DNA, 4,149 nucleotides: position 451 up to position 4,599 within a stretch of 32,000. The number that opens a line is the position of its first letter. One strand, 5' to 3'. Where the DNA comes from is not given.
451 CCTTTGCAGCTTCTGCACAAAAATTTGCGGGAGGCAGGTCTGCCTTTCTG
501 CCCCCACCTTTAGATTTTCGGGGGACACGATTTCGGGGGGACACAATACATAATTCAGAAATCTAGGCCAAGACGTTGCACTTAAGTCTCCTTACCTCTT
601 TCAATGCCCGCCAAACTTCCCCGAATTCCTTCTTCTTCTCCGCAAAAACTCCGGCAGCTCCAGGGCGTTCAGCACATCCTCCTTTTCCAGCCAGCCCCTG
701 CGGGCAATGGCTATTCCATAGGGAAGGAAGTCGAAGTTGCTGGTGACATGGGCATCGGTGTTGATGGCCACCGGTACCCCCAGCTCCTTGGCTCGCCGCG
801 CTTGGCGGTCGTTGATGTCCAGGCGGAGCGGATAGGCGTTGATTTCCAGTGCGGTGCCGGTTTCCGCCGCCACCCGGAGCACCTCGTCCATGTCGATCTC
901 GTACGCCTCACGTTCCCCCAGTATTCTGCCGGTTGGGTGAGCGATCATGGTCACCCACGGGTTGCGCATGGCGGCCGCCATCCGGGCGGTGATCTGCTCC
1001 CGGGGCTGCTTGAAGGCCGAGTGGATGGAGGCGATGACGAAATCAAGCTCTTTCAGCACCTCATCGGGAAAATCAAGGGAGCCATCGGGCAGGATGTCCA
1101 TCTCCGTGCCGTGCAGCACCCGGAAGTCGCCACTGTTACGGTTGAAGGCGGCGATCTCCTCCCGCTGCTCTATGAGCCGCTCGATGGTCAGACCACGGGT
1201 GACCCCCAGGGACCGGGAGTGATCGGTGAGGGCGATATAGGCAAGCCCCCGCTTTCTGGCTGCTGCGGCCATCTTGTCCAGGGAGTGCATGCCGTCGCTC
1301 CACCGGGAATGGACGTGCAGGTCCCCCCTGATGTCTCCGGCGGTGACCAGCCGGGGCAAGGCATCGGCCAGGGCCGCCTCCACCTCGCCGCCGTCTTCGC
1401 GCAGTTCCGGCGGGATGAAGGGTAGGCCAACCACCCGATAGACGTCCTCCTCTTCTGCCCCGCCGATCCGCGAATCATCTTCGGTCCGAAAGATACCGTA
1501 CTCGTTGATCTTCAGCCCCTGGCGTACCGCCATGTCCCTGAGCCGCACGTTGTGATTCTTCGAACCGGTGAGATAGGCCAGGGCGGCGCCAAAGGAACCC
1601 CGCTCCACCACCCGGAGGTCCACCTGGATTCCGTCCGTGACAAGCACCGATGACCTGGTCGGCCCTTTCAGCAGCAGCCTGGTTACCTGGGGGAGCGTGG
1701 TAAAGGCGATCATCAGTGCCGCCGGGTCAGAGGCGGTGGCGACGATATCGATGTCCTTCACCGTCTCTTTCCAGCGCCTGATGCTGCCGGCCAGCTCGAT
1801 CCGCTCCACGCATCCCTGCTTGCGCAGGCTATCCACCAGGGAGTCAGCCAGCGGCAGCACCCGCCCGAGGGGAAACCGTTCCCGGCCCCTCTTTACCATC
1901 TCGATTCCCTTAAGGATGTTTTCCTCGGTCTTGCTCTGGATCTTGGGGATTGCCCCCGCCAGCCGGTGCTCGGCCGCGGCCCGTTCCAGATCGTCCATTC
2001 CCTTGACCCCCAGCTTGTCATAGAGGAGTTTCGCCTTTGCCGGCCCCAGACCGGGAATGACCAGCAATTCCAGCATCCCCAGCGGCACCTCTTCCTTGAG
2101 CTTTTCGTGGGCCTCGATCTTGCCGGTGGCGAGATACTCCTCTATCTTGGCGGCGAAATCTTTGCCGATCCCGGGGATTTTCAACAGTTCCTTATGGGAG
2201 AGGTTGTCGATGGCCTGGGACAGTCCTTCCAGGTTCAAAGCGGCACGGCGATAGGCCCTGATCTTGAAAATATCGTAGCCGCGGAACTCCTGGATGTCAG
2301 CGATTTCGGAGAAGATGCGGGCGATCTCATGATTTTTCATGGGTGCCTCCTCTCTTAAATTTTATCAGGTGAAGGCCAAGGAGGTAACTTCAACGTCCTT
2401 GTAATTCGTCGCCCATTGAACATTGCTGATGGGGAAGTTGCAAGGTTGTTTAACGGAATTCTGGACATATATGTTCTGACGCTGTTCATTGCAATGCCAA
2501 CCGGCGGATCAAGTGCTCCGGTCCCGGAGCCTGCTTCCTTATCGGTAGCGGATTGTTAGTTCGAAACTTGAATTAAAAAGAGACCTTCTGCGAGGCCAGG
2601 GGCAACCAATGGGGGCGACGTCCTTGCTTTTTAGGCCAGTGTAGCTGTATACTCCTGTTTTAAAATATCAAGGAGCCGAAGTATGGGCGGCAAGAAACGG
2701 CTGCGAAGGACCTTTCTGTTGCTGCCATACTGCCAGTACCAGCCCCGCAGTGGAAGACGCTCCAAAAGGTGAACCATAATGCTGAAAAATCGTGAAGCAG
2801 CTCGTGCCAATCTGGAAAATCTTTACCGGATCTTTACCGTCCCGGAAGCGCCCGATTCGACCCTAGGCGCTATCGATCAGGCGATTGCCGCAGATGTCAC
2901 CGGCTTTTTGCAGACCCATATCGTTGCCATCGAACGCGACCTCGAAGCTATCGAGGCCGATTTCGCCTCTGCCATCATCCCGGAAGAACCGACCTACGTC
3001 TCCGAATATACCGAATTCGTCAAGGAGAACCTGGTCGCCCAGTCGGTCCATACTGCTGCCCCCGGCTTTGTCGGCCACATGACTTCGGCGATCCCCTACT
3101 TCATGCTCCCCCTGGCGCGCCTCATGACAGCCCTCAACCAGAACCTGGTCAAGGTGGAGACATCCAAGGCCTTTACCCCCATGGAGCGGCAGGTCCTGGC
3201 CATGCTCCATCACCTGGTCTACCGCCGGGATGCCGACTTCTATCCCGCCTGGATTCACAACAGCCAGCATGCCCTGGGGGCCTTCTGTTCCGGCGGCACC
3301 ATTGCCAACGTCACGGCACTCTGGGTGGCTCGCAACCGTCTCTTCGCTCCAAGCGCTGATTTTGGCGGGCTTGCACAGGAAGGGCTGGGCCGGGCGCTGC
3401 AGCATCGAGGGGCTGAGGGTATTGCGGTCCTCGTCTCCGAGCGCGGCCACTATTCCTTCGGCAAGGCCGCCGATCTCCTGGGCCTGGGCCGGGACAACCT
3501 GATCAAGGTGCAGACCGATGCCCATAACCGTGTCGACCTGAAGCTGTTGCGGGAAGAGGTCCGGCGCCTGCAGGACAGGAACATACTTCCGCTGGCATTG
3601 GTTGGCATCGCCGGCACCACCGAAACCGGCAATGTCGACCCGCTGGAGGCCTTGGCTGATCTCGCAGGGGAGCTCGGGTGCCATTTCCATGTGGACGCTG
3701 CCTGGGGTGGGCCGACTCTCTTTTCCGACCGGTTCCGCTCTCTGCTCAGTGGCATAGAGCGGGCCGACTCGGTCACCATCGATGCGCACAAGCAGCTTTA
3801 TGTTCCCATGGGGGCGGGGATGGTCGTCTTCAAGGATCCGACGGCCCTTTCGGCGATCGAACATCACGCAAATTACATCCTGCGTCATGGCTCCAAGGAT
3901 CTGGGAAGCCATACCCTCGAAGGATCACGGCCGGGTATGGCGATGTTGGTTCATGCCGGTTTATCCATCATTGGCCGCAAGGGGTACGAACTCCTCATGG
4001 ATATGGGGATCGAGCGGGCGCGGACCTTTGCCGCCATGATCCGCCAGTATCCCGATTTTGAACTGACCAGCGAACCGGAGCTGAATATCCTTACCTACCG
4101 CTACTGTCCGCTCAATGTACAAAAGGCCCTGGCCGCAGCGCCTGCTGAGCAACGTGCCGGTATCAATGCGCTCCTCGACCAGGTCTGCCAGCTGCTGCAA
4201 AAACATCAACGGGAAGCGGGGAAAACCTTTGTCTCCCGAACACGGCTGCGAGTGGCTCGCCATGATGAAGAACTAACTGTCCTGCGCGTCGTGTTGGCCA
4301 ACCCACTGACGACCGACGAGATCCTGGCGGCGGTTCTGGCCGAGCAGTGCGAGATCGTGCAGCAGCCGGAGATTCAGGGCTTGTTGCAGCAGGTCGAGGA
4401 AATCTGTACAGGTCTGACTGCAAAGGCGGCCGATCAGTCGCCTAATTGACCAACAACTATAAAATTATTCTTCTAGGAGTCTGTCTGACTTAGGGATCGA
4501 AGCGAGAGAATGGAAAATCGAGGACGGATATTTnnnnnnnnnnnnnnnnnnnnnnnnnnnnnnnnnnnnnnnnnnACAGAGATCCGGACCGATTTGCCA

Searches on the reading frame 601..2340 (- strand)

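Call 64: search_protein_families(library=pfam, proteins=[window:601-2340:-], max_evalue=0.00001)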
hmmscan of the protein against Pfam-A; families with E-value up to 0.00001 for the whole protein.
window:601-2340:- (579 aa): 4 families
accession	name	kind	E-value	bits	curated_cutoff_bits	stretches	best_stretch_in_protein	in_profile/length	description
PF14791.11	DNA_pol_B_thumb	-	5.6e-23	81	25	1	253-315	1-63/63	DNA polymerase beta thumb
PF14716.13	HHH_8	-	3.4e-21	75.8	30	1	1-74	1-72/73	Helix-hairpin-helix domain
PF02811.25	PHP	-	4.5e-13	50.3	26.4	1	340-501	1-162/164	PHP domain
PF14520.12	HHH_5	-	5.5e-08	33.6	27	0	90-145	2-54/57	Helix-hairpin-helix domain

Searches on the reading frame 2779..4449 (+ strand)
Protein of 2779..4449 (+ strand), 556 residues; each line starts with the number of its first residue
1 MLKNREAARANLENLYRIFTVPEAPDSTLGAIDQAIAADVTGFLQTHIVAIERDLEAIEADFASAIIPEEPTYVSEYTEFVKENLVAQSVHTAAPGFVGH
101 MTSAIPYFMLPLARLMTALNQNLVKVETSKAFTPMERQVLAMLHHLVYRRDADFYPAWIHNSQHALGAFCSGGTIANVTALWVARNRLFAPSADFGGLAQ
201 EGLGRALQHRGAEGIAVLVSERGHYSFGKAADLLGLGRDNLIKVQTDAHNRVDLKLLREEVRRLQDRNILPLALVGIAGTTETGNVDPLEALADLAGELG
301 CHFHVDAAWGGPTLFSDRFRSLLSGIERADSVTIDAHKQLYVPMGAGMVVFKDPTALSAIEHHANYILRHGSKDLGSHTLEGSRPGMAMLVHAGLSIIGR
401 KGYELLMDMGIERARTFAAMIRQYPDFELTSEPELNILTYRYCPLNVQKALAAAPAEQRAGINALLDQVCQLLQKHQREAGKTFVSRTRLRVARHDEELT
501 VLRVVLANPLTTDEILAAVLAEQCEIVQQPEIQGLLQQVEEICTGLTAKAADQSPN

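Call 64: search_protein_families(library=pfam, proteins=[window:2779-4449:+], max_evalue=0.00001)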
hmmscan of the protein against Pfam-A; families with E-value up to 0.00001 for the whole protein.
window:2779-4449:+ (556 aa): 2 families
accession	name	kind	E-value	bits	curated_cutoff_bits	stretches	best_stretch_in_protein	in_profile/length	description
PF00282.25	Pyridoxal_deC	-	5.3e-46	157.5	27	1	68-442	13-374/375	Pyridoxal-dependent decarboxylase conserved domain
PF01212.27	Beta_elim_lyase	-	3e-07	30.5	27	1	214-366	71-215/288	Beta-eliminating lyase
